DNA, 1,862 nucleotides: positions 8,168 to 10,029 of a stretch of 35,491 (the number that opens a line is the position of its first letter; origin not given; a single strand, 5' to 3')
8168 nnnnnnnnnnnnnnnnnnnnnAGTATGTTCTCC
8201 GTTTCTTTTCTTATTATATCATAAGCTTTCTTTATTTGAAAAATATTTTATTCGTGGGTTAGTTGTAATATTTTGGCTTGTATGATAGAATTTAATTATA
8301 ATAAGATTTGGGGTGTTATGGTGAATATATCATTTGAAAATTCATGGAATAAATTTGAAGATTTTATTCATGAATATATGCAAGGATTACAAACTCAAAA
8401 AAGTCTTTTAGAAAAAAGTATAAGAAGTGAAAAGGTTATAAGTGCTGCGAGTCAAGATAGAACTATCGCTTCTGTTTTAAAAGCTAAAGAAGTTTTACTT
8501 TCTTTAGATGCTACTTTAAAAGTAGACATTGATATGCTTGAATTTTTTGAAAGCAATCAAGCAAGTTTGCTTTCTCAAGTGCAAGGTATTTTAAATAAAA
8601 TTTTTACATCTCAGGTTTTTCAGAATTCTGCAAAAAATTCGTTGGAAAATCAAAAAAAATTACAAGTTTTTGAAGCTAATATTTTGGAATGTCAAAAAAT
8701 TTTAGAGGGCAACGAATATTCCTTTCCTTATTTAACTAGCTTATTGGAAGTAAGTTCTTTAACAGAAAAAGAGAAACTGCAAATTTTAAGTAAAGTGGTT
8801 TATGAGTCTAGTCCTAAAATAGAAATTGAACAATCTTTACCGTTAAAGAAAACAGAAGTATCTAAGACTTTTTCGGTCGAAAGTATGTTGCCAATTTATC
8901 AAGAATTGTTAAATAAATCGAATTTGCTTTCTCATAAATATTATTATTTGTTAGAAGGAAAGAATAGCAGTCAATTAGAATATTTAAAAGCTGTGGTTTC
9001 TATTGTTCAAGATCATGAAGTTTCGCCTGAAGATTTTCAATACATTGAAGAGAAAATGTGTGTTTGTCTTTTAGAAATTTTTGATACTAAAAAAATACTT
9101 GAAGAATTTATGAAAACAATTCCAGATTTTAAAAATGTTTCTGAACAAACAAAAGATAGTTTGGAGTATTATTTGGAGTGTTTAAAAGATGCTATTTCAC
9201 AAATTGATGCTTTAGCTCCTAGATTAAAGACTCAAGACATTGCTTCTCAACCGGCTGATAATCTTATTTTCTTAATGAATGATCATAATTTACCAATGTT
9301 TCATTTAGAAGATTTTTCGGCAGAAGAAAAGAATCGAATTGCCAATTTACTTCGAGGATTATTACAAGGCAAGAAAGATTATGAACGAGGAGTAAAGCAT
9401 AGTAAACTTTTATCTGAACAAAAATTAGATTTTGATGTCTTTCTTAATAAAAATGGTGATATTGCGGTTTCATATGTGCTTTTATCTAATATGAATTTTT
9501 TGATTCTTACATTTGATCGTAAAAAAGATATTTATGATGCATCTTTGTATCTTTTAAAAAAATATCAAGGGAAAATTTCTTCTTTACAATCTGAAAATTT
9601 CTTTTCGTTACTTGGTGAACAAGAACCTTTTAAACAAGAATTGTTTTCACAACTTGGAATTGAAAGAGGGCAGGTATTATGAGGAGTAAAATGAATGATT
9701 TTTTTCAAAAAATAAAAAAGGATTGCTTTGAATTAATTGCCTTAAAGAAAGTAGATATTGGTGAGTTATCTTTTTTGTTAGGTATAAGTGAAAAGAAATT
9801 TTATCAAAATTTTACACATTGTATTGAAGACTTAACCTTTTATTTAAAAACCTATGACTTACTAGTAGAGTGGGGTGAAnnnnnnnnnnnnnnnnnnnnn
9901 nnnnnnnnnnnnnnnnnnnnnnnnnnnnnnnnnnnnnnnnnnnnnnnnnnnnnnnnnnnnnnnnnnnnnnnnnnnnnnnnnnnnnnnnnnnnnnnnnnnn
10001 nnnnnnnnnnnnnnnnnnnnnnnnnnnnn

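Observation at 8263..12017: Uncharacterised four-gene, translationally coupled operon between trmB and the lysS T-box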

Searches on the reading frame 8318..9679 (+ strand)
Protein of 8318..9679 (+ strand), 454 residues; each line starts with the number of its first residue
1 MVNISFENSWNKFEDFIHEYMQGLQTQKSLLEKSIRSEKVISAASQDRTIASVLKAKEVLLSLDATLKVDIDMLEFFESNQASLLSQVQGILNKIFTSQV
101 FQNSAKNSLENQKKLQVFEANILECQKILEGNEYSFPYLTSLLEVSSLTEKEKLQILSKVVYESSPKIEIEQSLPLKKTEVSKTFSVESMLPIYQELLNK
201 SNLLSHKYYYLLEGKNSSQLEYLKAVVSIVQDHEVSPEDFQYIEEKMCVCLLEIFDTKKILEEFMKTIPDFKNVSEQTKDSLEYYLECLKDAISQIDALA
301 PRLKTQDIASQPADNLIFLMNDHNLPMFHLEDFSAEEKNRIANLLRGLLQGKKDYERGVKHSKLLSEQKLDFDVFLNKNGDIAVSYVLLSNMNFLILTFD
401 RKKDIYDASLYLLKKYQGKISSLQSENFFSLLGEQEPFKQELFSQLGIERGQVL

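Call 3: search_protein_families(library=pfam, proteins=[window:8318-9679:+], max_evalue=1)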
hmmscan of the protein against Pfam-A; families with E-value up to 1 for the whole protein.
window:8318-9679:+ (454 aa): 0 families

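Call 4: search_protein_families(library=ncbifam, proteins=[window:8318-9679:+], max_evalue=1)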
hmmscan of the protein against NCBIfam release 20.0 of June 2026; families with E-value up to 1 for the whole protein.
window:8318-9679:+ (454 aa): 0 families

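Call 5: search_protein_families(library=padloc, proteins=[window:8318-9679:+], max_evalue=1)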
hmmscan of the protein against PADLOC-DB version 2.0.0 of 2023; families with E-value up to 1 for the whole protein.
window:8318-9679:+ (454 aa): 0 families

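Call 11: search_solved_structures(query=window:8318-9679:+, max_evalue=1)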
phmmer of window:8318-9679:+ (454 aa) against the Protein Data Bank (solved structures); distinct sequences matched with E-value up to 1: 1.
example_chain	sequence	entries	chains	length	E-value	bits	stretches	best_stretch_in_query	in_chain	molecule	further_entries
3fcm_A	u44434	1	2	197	0.39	12.8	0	266-393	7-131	Hydrolase, NUDIX family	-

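Call 20: search_solved_structures(query=A2, max_evalue=10)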
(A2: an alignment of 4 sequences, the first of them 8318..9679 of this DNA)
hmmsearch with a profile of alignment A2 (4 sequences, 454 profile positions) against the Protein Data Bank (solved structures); distinct sequences matched with E-value up to 10: 4.
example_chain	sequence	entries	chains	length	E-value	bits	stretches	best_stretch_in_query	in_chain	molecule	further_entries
1j5t_A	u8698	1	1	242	0.46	12.2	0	177-210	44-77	INDOLE-3-GLYCEROL PHOSPHATE SYNTHASE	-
1i4n_A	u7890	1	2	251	0.5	12.1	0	177-210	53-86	INDOLE-3-GLYCEROL PHOSPHATE SYNTHASE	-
7zy7_A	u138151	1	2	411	1.3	10.7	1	112-159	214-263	Phosphoglycerate kinase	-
9vkz_A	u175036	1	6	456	2.1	10.1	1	104-175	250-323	Retron Ec78 probable ATPase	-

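Call 31: search_protein_families(library=phrogs, proteins=[window:8318-9679:+], max_evalue=1)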
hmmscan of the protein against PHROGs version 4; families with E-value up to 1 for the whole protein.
window:8318-9679:+ (454 aa): 1 family
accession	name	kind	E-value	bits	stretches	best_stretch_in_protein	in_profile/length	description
phrog_30015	-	unknown function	0.16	12.9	1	254-286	87-121/155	-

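Call 64: search_protein_families(library=pfam, alignment_id=A8, max_evalue=1)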
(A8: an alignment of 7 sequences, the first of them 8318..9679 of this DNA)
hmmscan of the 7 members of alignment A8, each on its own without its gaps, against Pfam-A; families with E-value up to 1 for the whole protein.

A. member 1, window:8318-9679:+ (454 aa): 0 families

B. families by the number of members that match (of 7 scanned): 8 families
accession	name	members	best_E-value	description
PF19111.5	DUF5798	1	0.0036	Family of unknown function (DUF5798)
PF02909.22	TetR_C_1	1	0.0078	Tetracyclin repressor-like, C-terminal domain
PF25239.1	WHD_CHMP7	1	0.029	Charged multivesicular body protein 7, winged helix domain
PF12731.12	Mating_N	1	0.061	Mating-type protein beta 1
PF16040.10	APD1-4_N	1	0.13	E3 ubiquitin-protein ligase APD1-4, N-terminal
PF17785.7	PUA_3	1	0.13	PUA-like domain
PF21429.2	Gp44_C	1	0.38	Sliding-clamp-loader large subunit, C-terminal domain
PF11221.13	Med21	1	0.78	Subunit 21 of Mediator complex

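Call 65: search_solved_structures(query=A8, max_evalue=10)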
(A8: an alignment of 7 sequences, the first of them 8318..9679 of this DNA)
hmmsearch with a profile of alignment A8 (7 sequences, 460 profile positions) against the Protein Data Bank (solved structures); distinct sequences matched with E-value up to 10: 0.

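Call 90: search_dna_similar(query=window:8318-9679:+, collection=plasmids, mode=protein, max_evalue=1)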
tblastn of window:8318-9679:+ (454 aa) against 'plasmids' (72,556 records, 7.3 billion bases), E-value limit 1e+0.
No match.

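Call 91: search_dna_similar(query=window:8318-9679:+, collection=phages, mode=protein, max_evalue=1)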
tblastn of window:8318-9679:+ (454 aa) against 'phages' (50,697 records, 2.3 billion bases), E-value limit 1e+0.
Records with a match: 4; places in all: 4; records where one place covers at least 80% of the query: 0.
Best place of each record, by identity: <60% 4.
By first word of the organism name: Rheinheimera 4.
By host as written in the record: Rheinheimera sp. BAL341 4.
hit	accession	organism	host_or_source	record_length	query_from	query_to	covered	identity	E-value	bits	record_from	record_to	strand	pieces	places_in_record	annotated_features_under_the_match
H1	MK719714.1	Rheinheimera phage Barba8S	Rheinheimera sp. BAL341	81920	259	330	16%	37.8%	3e-1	40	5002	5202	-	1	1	thymidylate synthase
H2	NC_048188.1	Rheinheimera phage Barba8S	Rheinheimera sp. BAL341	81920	259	330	16%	37.8%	3e-1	40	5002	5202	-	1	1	thymidylate synthase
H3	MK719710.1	Rheinheimera phage Barba5S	Rheinheimera sp. BAL341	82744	259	330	16%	37.8%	3e-1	40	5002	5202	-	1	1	thymidylate synthase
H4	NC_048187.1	Rheinheimera phage Barba5S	Rheinheimera sp. BAL341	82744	259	330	16%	37.8%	3e-1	40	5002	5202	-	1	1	thymidylate synthase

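Call 116: list_cluster_members(proteins=[window:8318-9679:+, window:9679-9879:+, window:11736-12014:+, P0001, P0004, P0076, P0160])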
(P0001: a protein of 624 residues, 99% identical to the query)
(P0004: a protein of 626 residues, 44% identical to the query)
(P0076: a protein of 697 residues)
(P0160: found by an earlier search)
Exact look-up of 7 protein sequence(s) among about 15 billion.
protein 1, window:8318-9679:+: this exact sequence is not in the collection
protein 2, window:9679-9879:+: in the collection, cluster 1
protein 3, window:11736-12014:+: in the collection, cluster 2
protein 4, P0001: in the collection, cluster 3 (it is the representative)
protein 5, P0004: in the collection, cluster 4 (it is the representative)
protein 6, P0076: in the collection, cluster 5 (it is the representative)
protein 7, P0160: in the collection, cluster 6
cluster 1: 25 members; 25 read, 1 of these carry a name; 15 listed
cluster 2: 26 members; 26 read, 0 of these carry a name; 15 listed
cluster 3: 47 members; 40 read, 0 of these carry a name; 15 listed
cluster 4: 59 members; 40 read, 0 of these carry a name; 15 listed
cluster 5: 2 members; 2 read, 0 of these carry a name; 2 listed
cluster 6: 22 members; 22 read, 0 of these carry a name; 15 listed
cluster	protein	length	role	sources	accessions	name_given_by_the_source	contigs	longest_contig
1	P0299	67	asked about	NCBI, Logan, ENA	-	-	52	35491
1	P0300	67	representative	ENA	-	-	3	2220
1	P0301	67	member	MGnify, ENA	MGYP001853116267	CR=1 FL=1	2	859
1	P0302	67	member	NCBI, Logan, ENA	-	-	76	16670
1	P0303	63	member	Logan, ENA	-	-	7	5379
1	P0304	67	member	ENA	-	-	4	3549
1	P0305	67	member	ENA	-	-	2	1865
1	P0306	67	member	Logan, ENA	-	-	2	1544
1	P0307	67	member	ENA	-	-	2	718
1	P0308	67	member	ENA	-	-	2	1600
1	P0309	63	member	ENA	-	-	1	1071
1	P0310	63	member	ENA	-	-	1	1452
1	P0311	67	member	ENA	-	-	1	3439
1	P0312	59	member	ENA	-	-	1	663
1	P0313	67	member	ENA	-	-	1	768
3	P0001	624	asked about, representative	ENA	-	-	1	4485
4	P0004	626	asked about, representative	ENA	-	-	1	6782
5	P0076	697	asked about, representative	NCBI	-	-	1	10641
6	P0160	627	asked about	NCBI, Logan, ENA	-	-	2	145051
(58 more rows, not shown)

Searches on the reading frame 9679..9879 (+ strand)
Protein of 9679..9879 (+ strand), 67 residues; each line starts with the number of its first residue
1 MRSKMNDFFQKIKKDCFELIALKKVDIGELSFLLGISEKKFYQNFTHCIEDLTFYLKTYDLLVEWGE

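Call 3: search_protein_families(library=pfam, proteins=[window:9679-9879:+], max_evalue=1)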
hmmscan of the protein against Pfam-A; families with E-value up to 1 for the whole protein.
window:9679-9879:+ (67 aa): 0 families

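Call 4: search_protein_families(library=ncbifam, proteins=[window:9679-9879:+], max_evalue=1)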
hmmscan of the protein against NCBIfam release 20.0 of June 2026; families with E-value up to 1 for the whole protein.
window:9679-9879:+ (67 aa): 1 family
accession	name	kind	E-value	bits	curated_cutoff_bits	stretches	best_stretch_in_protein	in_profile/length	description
NF001071.0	PRK00118.2-1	equivalog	0.0043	17.4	160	1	12-61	22-71/117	putative DNA-binding protein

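Call 5: search_protein_families(library=padloc, proteins=[window:9679-9879:+], max_evalue=1)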
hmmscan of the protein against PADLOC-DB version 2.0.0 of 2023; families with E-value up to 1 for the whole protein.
window:9679-9879:+ (67 aa): 0 families

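Call 31: search_protein_families(library=phrogs, proteins=[window:9679-9879:+], max_evalue=1)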
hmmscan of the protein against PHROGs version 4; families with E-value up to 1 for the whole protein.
window:9679-9879:+ (67 aa): 0 families

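Call 85: search_solved_structures(query=A11, max_evalue=10, show_alignments=2)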
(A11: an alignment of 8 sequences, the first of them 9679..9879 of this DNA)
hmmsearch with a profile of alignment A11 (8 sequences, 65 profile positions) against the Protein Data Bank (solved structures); distinct sequences matched with E-value up to 10: 0.

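Call 86: search_protein_families(library=pfam, alignment_id=A11, max_evalue=5)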
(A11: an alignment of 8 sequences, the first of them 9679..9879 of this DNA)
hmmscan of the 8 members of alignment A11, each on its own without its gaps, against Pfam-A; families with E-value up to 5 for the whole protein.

A. member 1, window:9679-9879:+ (67 aa): 0 families

B. families by the number of members that match (of 8 scanned): 6 families
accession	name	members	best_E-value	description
PF24852.1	DUF7726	1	0.035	Domain of unknown function (DUF7726)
PF12844.13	HTH_19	1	0.04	Helix-turn-helix domain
PF21476.4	PF0610-like_N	1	0.041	PF0610-like, N-terminal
PF04967.18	HTH_10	1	0.042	HTH DNA binding domain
PF14772.11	NYD-SP28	1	0.12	Sperm tail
PF03047.20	ComC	1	1.1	COMC family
